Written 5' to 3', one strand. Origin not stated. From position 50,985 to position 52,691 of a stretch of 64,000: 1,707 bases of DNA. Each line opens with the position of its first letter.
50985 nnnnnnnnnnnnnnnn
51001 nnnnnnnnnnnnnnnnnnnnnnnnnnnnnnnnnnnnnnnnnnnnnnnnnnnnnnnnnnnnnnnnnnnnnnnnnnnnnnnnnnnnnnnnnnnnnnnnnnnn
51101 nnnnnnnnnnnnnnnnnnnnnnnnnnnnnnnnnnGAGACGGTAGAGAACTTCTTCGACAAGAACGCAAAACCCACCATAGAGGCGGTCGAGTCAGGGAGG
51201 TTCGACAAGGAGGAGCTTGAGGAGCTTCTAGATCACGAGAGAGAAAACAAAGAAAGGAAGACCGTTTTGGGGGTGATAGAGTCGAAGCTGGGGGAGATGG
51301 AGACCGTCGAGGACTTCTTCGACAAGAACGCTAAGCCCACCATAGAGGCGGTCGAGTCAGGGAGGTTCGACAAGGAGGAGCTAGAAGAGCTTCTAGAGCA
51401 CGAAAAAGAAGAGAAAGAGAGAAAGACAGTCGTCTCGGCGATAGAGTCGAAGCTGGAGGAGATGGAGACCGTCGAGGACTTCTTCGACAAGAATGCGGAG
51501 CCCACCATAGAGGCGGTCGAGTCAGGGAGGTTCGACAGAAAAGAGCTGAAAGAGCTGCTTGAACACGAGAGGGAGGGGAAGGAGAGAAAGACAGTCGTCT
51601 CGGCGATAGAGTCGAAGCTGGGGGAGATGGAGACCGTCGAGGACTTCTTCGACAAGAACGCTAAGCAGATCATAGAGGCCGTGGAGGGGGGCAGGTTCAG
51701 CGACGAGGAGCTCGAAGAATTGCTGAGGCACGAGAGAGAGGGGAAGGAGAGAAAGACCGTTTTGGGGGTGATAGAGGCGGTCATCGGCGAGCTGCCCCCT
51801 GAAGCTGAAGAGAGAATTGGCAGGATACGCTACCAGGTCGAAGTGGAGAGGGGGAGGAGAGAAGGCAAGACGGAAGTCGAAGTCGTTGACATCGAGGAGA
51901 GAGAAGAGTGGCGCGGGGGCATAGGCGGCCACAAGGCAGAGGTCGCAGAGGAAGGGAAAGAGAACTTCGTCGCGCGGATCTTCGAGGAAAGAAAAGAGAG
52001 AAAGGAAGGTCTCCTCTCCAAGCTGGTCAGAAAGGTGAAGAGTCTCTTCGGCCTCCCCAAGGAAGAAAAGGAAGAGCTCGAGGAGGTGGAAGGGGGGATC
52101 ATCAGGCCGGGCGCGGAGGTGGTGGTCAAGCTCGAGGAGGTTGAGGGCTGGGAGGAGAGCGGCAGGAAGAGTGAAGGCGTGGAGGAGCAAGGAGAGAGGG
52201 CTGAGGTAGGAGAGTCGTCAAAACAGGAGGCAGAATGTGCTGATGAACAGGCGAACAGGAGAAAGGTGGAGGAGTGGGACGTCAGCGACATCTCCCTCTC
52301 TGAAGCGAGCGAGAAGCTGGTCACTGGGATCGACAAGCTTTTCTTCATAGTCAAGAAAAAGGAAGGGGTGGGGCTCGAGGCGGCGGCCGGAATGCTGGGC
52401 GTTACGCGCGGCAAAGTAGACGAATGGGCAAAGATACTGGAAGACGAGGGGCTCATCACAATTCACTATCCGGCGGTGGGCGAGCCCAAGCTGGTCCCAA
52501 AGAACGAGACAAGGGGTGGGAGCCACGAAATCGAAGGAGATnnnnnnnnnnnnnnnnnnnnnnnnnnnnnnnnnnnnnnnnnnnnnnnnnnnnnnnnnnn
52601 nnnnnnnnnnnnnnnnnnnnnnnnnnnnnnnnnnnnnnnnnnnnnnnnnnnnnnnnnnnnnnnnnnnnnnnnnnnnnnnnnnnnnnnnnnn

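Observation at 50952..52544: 165-bp tandem-repeat protein upstream of the pilus ATPase shares its repeat motif with the KaiC-like protein tail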

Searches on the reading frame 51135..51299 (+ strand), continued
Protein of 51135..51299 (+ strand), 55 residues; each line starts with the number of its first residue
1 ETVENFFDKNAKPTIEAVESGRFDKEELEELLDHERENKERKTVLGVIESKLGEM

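Call 98: search_protein_families(library=pfam, proteins=[P0011, P0014, P0040, P0048, P0055, P0073, P0095, P0097, P0112, P0118], max_evalue=0.001)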
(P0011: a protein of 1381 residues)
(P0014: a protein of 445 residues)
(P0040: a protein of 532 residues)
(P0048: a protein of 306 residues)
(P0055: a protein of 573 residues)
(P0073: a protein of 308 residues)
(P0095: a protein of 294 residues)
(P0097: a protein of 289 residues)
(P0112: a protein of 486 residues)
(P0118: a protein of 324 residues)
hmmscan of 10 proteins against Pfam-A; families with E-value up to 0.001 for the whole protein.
P0011 (1381 aa): 0 families

P0014 (445 aa): 0 families

P0040 (532 aa): 4 families
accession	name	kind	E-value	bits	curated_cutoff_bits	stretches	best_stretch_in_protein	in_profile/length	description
PF11614.14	FixG_C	-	1.4e-12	48.3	25.6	1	40-114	34-110/119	IG-like fold at C-terminal of FixG, putative oxidoreductase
PF23619.1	Ig_VWA7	-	5.8e-06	26.9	27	0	40-109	19-88/104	VWA7 Ig-like domain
PF07705.17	CARDB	-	8.6e-05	23.1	22.7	0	22-110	2-88/101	CARDB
PF10633.15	NPCBM_assoc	-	0.00017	22.1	24.4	0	63-106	34-76/78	NPCBM-associated, NEW3 domain of alpha-galactosidase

P0048 (306 aa): 1 family
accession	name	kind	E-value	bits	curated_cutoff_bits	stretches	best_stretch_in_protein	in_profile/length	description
PF11387.14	DUF2795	-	2.4e-17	63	25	1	140-190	4-54/54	Protein of unknown function (DUF2795)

P0055 (573 aa): 0 families

P0073 (308 aa): 0 families

P0095 (294 aa): 1 family
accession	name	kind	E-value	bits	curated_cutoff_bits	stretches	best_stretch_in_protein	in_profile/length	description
PF07382.16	HC2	-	4.1e-05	24.2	40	1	230-289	83-147/194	Histone H1-like nucleoprotein HC2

P0097 (289 aa): 0 families

P0112 (486 aa): 0 families

P0118 (324 aa): 0 families

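Call 99: search_dna_similar(query=P0102, collection=phages, mode=protein, max_evalue=0.001, max_rows=15)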
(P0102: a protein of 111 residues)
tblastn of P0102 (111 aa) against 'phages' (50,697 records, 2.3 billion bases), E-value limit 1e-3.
Records with a match: 2; places in all: 2; records where one place covers at least 80% of the query: 0.
Best place of each record, by identity: <60% 2.
By first word of the organism name: Paenibacillus 2.
By host as written in the record: Paenibacillus glucanolyticus P073A 2.
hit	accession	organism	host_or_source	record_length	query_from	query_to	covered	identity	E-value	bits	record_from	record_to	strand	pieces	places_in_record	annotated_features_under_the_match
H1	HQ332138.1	Paenibacillus phage PG1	Paenibacillus glucanolyticus P073A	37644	1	44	40%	51.1%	2e-4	44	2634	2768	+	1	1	hypothetical protein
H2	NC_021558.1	Paenibacillus phage PG1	Paenibacillus glucanolyticus P073A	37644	1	44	40%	51.1%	2e-4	44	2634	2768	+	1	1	hypothetical protein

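Call 102: search_dna_similar(query=P0065, collection=phages, mode=protein, max_evalue=0.01, max_rows=15)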
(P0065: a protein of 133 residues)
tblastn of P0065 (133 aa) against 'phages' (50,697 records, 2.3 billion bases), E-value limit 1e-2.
No match.

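Call 103: find_related_loci(query=P0027, collection=viral_contigs, flank=4000)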
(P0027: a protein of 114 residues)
Query P0027 (114 aa) in viral_contigs; peptide patterns used: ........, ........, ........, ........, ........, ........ (x = any residue, [..] = any of these).
23 stretches matched a pattern, but none encodes a relative of the query by tblastn (E <= 1e-3).

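Call 109: find_encoding_contigs(protein=P0006, flank=3000, max_places=2)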
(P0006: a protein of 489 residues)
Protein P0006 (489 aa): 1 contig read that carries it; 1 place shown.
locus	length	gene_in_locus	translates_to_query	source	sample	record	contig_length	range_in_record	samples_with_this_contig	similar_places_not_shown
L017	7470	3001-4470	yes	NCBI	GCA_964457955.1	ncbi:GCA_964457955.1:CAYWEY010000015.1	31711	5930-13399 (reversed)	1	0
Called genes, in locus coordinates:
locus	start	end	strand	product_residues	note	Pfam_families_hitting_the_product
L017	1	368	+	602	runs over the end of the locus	PF04566:RNA_pol_Rpb2_4, PF04567:RNA_pol_Rpb2_5, PF00562:RNA_pol_Rpb2_6, PF04560:RNA_pol_Rpb2_7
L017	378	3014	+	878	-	PF04997:RNA_pol_Rpb1_1, PF00623:RNA_pol_Rpb1_2, PF04983:RNA_pol_Rpb1_3, PF05000:RNA_pol_Rpb1_4, PF04998:RNA_pol_Rpb1_5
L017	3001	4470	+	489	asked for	PF04998:RNA_pol_Rpb1_5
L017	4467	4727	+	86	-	PF01248:Ribosomal_L7Ae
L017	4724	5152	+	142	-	PF26594:KH_NusA_2nd (faint), PF07650:KH_2, PF00013:KH_1 (faint)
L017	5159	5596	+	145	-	PF00164:Ribosom_S12_S23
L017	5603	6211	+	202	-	PF00177:Ribosomal_S7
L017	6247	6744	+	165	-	-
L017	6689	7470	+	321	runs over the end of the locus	PF01841:Transglut_core (weak)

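Call 110: find_encoding_contigs(protein=P0009, flank=3000, max_places=2)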
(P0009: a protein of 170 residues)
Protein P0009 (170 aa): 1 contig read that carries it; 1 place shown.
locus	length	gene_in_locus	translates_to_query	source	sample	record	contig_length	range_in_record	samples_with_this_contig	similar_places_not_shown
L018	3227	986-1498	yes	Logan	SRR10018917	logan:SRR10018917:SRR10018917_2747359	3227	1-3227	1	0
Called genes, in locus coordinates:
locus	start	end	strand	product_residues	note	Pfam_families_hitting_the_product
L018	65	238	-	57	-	-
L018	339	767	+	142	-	PF01090:Ribosomal_S19e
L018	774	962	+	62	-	-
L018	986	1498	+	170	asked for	PF01198:Ribosomal_L31e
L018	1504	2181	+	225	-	PF01912:eIF-6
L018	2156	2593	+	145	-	PF02996:Prefoldin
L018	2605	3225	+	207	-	?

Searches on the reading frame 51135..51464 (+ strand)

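Call 13: search_protein_families(library=pfam, proteins=[window:51135-51464:+], max_evalue=10)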
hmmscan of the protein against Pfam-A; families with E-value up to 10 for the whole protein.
window:51135-51464:+ (110 aa): 16 families
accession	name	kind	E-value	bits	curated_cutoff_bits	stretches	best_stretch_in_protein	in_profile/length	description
PF09245.15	MA-Mit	-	0.00043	20.3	31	2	8-55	10-57/214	Mycoplasma arthritidis-derived mitogen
PF16095.11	COR-A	-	0.00099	19.5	35.3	2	18-48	89-120/143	C-terminal of Roc, COR-A domain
PF13919.11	ASXH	-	0.0016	18.9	25.8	2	58-97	76-115/130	Asx homology domain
PF23807.1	RHH_10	-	0.005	17.5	27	1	15-42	40-67/84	Ribbon-helix-helix protein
PF02771.21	Acyl-CoA_dh_N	-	0.029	15.2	22.9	1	56-88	9-42/113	Acyl-CoA dehydrogenase, N-terminal domain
PF10415.14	FumaraseC_C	-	0.041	14.8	32.5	1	16-35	31-50/54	Fumarase C C-terminus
PF00425.24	Chorismate_bind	-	0.041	13.9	27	2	69-109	90-130/257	chorismate binding enzyme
PF03471.22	CorC_HlyC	-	0.059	13.8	27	1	20-78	11-72/81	Transporter associated domain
PF18923.6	DUF5673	-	0.17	12.3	26.7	0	70-91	44-65/66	Domain of unknown function (DUF5673)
PF12746.13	GNAT_acetyltran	-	0.23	11.5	26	1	21-93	46-120/243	GNAT acetyltransferase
PF23992.1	Pam3_gp32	-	0.34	11.3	27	0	82-109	31-58/108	Phage Pam3 gp32-like protein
PF25578.1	EF-hand_STIM1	-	0.49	11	32.2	2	7-39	30-62/80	Stromal interaction molecule 1-like, EF-hand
PF08044.16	DUF1707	-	0.49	10.9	27.6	0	16-33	17-34/53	DUF1707 SHOCT-like domain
PF14591.11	AF0941-like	-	0.57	11.2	22.6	1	26-89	9-67/113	AF0941-like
PF08586.15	Rsc14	-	0.69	11.2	25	1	70-101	12-43/99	RSC complex, Rsc14/Ldb7 subunit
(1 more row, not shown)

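Call 28: search_protein_families(library=phrogs, proteins=[window:51135-51464:+], max_evalue=0.01)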
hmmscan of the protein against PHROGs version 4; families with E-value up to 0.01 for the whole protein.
window:51135-51464:+ (110 aa): 8 families
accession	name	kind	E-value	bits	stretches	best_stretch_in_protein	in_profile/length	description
phrog_22690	-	unknown function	1.3e-13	52.1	2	3-54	2-51/93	-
phrog_1983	-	unknown function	9.6e-08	33.7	1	70-109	77-115/128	-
phrog_29632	-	unknown function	6.2e-05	23.3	0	77-107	199-229/318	-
phrog_10173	-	unknown function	0.00037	21.2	0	42-100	72-130/132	-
phrog_29345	-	unknown function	0.00041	21.6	1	26-109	61-137/140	-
phrog_16594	-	unknown function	0.0037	18.1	0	51-98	50-98/167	-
phrog_36209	-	lysis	0.009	17.1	0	56-93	69-106/162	holin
phrog_19367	-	unknown function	0.0099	17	0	54-95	14-55/85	-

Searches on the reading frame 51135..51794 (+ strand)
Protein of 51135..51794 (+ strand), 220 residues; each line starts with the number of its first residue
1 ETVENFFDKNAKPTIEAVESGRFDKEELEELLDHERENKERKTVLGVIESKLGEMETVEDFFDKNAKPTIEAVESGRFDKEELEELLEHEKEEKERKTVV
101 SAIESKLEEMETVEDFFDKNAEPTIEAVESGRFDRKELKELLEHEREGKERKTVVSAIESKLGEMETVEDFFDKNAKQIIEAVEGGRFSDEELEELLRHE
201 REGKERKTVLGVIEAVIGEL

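Call 100: search_dna_similar(query=window:51135-51794:+, collection=phages, mode=protein, max_evalue=0.01, max_rows=25)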
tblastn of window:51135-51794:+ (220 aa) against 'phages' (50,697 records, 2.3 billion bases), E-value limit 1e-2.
No match.

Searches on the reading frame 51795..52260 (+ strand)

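Call 13: search_protein_families(library=pfam, proteins=[window:51795-52260:+], max_evalue=10)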
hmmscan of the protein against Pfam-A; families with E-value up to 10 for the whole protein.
window:51795-52260:+ (155 aa): 1 family
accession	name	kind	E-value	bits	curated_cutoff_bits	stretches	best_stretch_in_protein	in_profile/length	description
PF14226.12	DIOX_N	-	0.03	15.4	27.3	1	71-106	40-74/117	non-haem dioxygenase in morphine synthesis N-terminal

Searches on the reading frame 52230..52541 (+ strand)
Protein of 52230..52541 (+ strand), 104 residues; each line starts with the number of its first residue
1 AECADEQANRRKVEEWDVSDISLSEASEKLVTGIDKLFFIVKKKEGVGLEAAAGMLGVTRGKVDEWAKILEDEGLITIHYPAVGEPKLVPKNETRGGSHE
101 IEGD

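Call 13: search_protein_families(library=pfam, proteins=[window:52230-52541:+], max_evalue=10)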
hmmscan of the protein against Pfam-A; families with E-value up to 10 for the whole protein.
window:52230-52541:+ (104 aa): 5 families
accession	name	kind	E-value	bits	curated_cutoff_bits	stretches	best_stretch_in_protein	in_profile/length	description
PF13518.12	HTH_28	-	0.0089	16.5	25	1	40-75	6-41/52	Helix-turn-helix domain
PF23534.1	Microp_apicomplexa_20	-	0.013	16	27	1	19-63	28-76/79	Apicomplexa microprotein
PF13384.12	HTH_23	-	0.11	12.8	24.6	1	41-75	12-46/50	Homeodomain-like domain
PF13545.12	HTH_Crp_2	-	0.17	12.3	27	1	53-77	29-53/70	Crp-like helix-turn-helix domain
PF13551.12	HTH_29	-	0.18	12.4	28.1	1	44-75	9-41/64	Winged helix-turn helix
